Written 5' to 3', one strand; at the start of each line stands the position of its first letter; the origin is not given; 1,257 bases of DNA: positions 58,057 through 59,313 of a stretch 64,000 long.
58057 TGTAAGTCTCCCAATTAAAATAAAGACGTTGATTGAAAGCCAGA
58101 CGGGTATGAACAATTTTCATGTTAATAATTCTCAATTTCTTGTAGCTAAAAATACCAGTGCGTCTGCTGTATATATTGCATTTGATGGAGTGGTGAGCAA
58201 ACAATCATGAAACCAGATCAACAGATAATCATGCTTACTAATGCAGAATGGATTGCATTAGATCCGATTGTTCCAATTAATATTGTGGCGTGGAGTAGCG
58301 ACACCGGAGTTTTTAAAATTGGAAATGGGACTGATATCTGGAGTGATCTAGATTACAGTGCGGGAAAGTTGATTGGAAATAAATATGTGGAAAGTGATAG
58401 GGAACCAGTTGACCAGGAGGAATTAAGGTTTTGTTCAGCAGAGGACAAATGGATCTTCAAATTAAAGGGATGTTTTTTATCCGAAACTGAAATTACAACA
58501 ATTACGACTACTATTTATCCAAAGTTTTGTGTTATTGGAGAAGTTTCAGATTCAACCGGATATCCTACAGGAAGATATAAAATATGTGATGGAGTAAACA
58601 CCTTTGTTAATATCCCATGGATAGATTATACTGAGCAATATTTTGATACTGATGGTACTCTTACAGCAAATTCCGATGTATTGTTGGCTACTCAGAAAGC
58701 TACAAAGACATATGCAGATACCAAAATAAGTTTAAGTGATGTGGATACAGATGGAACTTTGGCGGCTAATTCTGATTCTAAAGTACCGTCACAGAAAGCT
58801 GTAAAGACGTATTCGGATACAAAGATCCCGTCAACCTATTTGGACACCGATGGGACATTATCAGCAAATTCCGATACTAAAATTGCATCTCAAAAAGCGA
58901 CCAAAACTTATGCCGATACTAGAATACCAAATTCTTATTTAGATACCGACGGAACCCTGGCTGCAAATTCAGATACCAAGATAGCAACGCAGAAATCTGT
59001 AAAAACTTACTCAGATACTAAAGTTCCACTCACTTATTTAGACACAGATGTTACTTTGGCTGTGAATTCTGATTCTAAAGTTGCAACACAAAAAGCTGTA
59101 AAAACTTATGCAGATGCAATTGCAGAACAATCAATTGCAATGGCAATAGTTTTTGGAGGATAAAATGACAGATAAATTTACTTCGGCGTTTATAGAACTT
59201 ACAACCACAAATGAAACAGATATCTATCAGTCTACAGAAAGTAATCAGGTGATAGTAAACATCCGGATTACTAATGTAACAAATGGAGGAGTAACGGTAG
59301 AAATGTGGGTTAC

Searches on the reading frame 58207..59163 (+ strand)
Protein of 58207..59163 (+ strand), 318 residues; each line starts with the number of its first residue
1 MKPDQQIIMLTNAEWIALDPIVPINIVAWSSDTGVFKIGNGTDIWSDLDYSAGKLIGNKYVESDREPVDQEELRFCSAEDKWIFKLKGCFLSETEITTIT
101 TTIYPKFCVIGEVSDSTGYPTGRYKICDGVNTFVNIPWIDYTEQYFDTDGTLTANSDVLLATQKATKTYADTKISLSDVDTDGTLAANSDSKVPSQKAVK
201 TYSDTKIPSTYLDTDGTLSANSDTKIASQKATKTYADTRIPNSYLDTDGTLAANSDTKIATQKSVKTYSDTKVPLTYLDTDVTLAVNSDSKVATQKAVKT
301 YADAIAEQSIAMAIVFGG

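Call 42: find_encoding_contigs(protein=window:58207-59163:+, flank=10000, max_places=1)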
Protein window:58207-59163:+ (318 aa): 3 contigs read that carry it; 1 place shown.
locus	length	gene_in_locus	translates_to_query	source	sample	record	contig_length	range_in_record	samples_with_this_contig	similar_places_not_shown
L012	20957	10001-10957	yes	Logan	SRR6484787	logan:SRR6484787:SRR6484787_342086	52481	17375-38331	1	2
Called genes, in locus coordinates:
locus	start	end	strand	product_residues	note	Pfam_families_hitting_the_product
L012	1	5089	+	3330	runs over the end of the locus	-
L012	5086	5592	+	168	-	-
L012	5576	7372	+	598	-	-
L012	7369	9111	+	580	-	-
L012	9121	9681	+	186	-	-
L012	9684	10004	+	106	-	-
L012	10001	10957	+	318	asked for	-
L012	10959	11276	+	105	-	-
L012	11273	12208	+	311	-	-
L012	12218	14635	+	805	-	-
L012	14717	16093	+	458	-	PF10102:DUF2341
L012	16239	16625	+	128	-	-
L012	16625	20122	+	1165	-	-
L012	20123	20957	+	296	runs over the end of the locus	-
